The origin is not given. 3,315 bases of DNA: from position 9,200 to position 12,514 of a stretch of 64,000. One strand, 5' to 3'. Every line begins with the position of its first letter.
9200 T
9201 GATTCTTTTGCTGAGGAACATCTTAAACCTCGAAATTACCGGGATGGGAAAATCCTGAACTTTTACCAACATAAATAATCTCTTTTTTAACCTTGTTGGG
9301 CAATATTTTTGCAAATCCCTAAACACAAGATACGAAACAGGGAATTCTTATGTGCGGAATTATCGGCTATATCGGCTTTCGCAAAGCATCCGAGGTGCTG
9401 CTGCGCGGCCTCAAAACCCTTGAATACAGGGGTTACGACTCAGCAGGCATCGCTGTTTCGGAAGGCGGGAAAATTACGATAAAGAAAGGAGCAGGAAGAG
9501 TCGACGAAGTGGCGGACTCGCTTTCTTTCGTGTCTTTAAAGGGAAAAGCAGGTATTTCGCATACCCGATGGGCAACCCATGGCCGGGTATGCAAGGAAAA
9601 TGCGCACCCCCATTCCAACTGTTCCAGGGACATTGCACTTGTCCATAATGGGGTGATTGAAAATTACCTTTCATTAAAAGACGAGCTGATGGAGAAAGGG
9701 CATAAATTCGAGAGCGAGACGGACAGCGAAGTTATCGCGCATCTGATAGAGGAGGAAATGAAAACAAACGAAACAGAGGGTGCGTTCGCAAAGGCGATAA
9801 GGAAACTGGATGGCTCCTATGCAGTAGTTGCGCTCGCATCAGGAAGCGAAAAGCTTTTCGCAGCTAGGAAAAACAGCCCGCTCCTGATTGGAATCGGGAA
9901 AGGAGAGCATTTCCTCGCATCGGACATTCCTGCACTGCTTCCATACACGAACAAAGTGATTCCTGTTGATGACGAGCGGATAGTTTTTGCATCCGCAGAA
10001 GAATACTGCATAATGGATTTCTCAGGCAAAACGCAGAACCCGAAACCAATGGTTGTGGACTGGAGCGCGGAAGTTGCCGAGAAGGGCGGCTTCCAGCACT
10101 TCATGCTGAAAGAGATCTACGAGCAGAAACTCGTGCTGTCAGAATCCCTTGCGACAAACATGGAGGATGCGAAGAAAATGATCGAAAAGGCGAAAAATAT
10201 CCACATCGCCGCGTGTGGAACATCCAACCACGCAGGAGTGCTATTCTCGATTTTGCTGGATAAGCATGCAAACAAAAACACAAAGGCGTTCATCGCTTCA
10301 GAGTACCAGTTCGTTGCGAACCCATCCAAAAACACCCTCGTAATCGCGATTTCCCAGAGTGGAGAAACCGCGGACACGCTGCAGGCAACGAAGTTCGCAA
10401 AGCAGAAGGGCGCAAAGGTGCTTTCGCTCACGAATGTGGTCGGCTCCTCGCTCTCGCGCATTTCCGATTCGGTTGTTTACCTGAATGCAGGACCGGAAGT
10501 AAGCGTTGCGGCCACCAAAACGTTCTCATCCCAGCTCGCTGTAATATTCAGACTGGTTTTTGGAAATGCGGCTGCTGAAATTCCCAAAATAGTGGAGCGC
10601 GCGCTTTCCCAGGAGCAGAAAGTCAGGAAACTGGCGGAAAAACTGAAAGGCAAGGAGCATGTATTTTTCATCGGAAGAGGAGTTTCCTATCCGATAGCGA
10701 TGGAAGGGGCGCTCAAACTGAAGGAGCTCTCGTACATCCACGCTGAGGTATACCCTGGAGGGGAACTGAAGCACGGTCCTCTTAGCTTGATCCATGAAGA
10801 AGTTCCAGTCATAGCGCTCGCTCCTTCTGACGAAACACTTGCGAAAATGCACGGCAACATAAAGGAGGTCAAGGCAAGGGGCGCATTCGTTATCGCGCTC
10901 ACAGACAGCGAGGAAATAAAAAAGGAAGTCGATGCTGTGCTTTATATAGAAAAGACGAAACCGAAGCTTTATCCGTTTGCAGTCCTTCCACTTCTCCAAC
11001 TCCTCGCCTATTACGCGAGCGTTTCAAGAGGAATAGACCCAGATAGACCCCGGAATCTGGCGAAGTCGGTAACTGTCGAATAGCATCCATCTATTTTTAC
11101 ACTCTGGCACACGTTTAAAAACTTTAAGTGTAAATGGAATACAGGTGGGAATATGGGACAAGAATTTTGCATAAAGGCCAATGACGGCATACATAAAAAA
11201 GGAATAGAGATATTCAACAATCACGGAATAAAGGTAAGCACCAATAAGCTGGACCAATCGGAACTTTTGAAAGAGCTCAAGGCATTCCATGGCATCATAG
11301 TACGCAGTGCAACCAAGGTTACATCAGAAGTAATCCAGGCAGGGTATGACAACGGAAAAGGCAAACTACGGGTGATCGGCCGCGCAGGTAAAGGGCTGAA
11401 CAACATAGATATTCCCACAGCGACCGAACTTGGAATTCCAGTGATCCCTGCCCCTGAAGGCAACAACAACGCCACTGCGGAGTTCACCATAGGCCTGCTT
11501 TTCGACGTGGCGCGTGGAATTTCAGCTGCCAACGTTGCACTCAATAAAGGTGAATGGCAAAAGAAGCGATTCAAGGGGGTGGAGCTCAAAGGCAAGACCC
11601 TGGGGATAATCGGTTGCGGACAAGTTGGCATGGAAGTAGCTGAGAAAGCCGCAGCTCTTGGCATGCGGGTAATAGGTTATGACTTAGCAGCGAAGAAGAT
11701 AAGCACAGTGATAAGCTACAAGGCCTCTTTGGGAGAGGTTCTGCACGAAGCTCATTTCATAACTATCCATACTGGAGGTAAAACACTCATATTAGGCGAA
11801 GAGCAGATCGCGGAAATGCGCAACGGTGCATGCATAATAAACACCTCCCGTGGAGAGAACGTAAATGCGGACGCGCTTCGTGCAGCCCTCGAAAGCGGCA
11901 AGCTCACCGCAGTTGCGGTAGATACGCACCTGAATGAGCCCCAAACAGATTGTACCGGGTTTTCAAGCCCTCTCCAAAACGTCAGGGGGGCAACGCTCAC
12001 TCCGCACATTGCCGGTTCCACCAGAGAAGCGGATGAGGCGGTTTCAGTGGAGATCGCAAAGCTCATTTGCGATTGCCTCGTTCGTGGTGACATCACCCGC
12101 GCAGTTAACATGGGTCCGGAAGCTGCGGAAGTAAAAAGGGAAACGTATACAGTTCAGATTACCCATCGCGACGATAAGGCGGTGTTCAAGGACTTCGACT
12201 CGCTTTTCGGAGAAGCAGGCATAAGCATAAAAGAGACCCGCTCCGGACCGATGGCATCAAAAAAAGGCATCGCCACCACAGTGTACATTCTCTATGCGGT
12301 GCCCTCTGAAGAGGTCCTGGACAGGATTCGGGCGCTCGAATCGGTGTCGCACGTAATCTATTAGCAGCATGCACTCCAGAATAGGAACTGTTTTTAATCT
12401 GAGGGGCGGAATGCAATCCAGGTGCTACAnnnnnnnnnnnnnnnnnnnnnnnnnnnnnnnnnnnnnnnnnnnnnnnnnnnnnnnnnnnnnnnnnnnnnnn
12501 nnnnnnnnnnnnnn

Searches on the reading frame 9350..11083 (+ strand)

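Call 51: search_protein_families(library=pfam, proteins=[window:9350-11083:+], max_evalue=0.001)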
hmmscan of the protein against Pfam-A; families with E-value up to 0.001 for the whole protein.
window:9350-11083:+ (577 aa): 5 families
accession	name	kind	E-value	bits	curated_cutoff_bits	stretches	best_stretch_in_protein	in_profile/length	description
PF01380.27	SIS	-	4.2e-56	188.8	25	2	277-399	1-125/131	SIS domain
PF13522.11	GATase_6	-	8.4e-20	71.6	27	1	64-189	9-127/130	Glutamine amidotransferase domain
PF13537.11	GATase_7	-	1.8e-17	63.9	25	1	82-197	10-122/123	Glutamine amidotransferase domain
PF13230.11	GATase_4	-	7.4e-06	25.5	23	1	56-141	62-145/272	Glutamine amidotransferases class-II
PF13580.11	SIS_2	-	0.00031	21.2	27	0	326-361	102-137/138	SIS domain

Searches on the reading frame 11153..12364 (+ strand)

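Call 51: search_protein_families(library=pfam, proteins=[window:11153-12364:+], max_evalue=0.001)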
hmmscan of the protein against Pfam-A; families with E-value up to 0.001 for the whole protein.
window:11153-12364:+ (403 aa): 5 families
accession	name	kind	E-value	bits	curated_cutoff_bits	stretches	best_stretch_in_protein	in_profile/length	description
PF02826.25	2-Hacid_dh_C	-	3.7e-41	140.9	25.1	1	113-287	1-178/178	D-isomer specific 2-hydroxyacid dehydrogenase, NAD binding domain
PF00389.36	2-Hacid_dh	-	4.7e-26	91.5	24.6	1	13-319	7-134/134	D-isomer specific 2-hydroxyacid dehydrogenase, catalytic domain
PF00670.27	AdoHcyase_NAD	-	0.0003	21.4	27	1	139-234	15-112/162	S-adenosyl-L-homocysteine hydrolase, NAD binding domain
PF22660.2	RS_preATP-grasp-like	-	0.00054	20.7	27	0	148-191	2-45/98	Ribonucleotide synthetase preATP-grasp domain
PF03446.21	NAD_binding_2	-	0.00076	20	21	0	150-254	2-115/161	NAD binding domain of 6-phosphogluconate dehydrogenase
